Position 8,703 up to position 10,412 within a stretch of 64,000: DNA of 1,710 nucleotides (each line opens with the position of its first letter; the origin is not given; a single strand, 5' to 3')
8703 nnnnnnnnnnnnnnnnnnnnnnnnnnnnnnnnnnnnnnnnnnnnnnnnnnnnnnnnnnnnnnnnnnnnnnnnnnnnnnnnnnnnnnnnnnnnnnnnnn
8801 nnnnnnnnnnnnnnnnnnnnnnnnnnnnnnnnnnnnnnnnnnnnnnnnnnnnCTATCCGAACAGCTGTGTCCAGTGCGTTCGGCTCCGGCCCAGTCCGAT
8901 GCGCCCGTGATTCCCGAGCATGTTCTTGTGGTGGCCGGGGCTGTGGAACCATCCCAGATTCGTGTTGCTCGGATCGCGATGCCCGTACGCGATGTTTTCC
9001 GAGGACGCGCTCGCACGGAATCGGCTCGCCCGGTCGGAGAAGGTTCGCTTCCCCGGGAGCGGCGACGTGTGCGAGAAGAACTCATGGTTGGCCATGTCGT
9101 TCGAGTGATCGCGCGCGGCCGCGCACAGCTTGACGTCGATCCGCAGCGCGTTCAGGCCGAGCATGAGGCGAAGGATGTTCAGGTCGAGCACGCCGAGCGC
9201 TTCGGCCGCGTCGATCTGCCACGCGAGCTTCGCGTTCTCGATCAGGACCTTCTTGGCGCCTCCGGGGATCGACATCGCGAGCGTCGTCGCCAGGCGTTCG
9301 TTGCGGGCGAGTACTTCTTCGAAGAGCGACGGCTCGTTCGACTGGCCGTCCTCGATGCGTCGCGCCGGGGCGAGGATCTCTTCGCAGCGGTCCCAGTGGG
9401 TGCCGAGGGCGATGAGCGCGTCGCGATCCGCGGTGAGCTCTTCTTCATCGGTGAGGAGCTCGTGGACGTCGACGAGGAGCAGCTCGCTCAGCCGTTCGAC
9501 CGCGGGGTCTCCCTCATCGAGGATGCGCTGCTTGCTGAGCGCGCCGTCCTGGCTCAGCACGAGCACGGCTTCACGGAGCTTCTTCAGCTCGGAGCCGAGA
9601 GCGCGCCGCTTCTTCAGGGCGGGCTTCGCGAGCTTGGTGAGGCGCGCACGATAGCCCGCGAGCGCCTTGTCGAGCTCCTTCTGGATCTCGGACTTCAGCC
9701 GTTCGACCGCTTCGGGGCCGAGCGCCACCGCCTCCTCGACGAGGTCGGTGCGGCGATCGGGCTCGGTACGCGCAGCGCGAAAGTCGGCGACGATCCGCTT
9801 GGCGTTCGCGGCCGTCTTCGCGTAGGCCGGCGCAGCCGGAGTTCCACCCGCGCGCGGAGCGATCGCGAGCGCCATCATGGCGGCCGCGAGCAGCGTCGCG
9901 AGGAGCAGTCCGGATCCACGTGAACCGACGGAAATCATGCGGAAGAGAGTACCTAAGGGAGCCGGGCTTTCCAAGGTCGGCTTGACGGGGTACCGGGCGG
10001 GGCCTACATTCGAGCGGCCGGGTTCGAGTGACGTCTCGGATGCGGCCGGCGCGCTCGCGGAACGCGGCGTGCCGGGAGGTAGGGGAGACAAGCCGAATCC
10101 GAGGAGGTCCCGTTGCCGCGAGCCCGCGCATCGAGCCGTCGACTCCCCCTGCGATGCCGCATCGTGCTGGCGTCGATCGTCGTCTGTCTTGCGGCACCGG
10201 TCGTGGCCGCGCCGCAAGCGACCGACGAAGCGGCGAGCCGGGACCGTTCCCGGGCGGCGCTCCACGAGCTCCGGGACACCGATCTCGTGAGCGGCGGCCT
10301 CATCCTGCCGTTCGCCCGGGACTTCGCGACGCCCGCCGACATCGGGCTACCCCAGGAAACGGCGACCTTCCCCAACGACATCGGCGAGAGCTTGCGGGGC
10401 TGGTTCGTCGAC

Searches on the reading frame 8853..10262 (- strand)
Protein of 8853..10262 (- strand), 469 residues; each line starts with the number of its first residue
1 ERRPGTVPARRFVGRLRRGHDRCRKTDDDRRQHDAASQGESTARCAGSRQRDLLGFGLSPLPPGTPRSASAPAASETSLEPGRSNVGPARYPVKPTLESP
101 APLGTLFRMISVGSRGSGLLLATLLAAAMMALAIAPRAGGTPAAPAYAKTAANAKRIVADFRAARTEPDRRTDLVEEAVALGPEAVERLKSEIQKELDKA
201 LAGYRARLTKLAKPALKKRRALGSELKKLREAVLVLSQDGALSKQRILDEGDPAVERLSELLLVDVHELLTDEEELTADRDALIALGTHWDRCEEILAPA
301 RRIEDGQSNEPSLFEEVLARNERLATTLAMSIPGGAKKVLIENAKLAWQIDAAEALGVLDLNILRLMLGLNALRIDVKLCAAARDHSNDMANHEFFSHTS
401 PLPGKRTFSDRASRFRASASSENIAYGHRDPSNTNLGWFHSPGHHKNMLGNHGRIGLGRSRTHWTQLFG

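Call 9: search_protein_families(library=pfam, proteins=[window:8853-10262:-], max_evalue=0.01)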
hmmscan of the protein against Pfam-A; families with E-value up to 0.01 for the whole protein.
window:8853-10262:- (469 aa): 1 family
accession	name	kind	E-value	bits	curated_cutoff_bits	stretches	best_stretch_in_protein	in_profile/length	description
PF00188.32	CAP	-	5.6e-12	47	21.1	1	361-461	4-104/117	Cysteine-rich secretory protein family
